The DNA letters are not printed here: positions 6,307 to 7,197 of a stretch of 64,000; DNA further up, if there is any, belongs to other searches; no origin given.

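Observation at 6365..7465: AT-rich islet: minimal DNA methyltransferase facing a stand-alone winged-helix protein, no nuclease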

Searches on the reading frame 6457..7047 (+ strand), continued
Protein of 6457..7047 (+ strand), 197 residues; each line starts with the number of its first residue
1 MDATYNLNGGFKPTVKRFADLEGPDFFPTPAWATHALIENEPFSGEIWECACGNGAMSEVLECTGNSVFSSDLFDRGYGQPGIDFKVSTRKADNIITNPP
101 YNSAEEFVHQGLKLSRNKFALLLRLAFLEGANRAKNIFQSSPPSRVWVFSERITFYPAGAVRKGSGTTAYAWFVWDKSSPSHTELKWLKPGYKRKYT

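Call 100: search_dna_similar(query=window:6457-7047:+, collection=plasmids, mode=protein, max_rows=12, max_evalue=1e-40)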
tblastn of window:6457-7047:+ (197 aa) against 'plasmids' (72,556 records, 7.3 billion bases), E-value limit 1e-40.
Records with a match: 2; places in all: 3; records where one place covers at least 80% of the query: 2.
Best place of each record, by identity: 60-80% 2.
By first word of the organism name: Acetobacteraceae 1; Paracoccus 1.
By predicted mobility (MOB-suite, as given by PLSDB): non-mobilizable 2.
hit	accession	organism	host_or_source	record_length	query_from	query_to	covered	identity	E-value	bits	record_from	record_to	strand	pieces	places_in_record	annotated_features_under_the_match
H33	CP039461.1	Acetobacteraceae bacterium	Camponotus chromaiodes,whole ...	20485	2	193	97%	70.3%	4e-80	266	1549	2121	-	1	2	hypothetical protein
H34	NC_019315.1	Paracoccus haeundaensis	-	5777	12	197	94%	71.0%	4e-85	280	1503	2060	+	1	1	hypothetical protein (x2)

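Call 101: get_annotated_region(hit=H34, flank=3000)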
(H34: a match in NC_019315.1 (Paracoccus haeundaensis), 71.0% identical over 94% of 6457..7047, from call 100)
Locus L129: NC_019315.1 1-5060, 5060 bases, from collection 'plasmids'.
description: Paracoccus haeundaensis plasmid pHAE2, complete sequence
organism: Paracoccus haeundaensis (NCBI taxid 225362)
taxonomy: Bacteria; Pseudomonadota; Alphaproteobacteria; Rhodobacterales; Paracoccaceae; Paracoccus; Paracoccus haeundaensis
host: -; source: -; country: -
typing (MOB-suite, as given by PLSDB): non-mobilizable
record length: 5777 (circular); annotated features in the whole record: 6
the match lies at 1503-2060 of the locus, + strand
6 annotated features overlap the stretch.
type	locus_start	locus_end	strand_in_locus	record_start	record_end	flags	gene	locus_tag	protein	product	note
CDS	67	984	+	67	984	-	-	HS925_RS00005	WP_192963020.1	replication initiation protein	GO:0006270 - DNA replication initiation [Evidence IEA]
CDS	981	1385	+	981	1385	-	-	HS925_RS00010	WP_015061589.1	site-specific recombinase-resolvase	-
CDS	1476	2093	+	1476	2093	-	-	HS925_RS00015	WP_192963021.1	hypothetical protein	-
CDS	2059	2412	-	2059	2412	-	-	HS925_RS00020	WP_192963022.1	hypothetical protein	-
CDS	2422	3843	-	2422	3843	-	-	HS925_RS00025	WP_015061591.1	DNA sulfur modification protein DndB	-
CDS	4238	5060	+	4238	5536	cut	-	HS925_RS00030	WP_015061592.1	hypothetical protein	-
